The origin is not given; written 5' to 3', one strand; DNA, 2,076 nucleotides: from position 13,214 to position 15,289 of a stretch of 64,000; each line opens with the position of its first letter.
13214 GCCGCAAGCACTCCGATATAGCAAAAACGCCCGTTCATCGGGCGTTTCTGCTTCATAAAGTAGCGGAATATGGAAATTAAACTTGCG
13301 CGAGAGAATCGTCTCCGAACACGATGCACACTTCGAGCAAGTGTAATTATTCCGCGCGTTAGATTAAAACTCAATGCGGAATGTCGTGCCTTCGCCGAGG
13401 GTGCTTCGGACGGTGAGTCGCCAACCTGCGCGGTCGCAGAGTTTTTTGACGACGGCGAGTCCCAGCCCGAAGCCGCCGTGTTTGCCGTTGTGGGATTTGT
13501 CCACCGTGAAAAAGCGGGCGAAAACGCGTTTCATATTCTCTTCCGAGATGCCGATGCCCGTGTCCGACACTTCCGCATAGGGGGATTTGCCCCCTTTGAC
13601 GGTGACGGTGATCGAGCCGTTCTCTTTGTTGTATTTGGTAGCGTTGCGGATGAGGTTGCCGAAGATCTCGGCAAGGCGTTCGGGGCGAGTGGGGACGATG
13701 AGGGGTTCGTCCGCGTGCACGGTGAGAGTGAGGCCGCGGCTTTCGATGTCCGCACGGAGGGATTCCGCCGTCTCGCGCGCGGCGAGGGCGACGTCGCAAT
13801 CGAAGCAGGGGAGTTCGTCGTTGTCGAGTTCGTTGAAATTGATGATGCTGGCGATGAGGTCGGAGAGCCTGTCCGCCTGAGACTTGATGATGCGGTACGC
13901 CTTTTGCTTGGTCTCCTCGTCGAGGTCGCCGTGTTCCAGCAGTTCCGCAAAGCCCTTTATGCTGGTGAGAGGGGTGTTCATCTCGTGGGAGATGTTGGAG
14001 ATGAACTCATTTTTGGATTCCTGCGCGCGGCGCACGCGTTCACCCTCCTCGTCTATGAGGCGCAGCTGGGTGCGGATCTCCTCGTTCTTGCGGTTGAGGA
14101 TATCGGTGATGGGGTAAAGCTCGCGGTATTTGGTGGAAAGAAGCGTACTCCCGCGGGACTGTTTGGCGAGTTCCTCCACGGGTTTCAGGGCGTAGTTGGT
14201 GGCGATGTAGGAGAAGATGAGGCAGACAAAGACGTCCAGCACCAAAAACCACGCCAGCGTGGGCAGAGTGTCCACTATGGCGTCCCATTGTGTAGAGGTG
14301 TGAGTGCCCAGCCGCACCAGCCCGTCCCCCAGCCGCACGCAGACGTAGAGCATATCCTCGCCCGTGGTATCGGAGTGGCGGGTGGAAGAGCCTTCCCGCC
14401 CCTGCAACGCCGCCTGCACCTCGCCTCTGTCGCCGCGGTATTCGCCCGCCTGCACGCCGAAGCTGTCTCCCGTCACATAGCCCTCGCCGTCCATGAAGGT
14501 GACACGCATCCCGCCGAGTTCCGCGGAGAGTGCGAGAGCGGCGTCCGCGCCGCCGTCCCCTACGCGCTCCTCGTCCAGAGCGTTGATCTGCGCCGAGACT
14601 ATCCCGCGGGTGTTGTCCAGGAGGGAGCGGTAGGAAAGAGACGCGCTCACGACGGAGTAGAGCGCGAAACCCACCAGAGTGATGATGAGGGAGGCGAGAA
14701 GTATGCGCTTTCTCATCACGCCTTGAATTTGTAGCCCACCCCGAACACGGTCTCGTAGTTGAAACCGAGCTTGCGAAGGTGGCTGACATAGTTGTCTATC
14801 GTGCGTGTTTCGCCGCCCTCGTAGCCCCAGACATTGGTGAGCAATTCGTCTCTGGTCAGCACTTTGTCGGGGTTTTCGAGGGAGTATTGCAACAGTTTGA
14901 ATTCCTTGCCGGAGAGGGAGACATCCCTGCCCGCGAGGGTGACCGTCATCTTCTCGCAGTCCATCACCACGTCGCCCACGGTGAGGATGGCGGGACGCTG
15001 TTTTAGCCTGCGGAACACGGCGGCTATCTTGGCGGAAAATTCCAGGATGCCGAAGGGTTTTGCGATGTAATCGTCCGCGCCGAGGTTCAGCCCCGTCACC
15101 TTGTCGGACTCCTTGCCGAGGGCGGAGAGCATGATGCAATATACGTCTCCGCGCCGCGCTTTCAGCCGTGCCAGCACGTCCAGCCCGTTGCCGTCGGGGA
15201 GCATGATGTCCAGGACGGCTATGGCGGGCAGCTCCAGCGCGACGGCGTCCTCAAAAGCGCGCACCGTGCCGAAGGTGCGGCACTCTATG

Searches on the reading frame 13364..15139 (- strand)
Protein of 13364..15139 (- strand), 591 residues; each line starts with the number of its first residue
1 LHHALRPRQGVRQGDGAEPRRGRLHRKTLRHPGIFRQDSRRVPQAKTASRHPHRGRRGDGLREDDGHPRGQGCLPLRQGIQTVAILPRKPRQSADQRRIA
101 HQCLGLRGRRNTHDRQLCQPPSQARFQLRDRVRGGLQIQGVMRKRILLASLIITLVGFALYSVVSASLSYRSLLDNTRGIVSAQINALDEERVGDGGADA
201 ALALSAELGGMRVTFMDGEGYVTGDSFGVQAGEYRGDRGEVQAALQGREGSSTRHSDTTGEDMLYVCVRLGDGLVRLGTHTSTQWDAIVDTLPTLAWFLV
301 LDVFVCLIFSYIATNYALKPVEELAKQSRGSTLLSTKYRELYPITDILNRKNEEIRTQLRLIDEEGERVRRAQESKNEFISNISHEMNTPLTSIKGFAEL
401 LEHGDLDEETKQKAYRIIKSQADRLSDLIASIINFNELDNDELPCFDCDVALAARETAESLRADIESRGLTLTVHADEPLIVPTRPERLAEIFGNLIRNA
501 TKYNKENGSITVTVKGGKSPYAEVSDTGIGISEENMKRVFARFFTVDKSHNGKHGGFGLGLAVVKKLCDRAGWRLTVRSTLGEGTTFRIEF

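Call 42: search_protein_families(library=pfam, proteins=[window:13364-15139:-], max_evalue=0.01)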
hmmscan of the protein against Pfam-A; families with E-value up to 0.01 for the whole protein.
window:13364-15139:- (591 aa): 4 families
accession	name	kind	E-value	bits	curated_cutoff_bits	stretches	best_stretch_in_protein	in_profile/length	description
PF02518.31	HATPase_c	-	1.5e-24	87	26.4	1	486-590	3-106/111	Histidine kinase-, DNA gyrase B-, and HSP90-like ATPase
PF00512.31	HisKA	-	3.6e-17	62.6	26.9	1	375-440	1-65/66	His Kinase A (phospho-acceptor) domain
PF13589.12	HATPase_c_3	-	0.00073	20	25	1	495-561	9-77/137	Histidine kinase-, DNA gyrase B-, and HSP90-like ATPase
PF13573.12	SprB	-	0.0015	18.6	28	1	504-521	11-28/37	SprB repeat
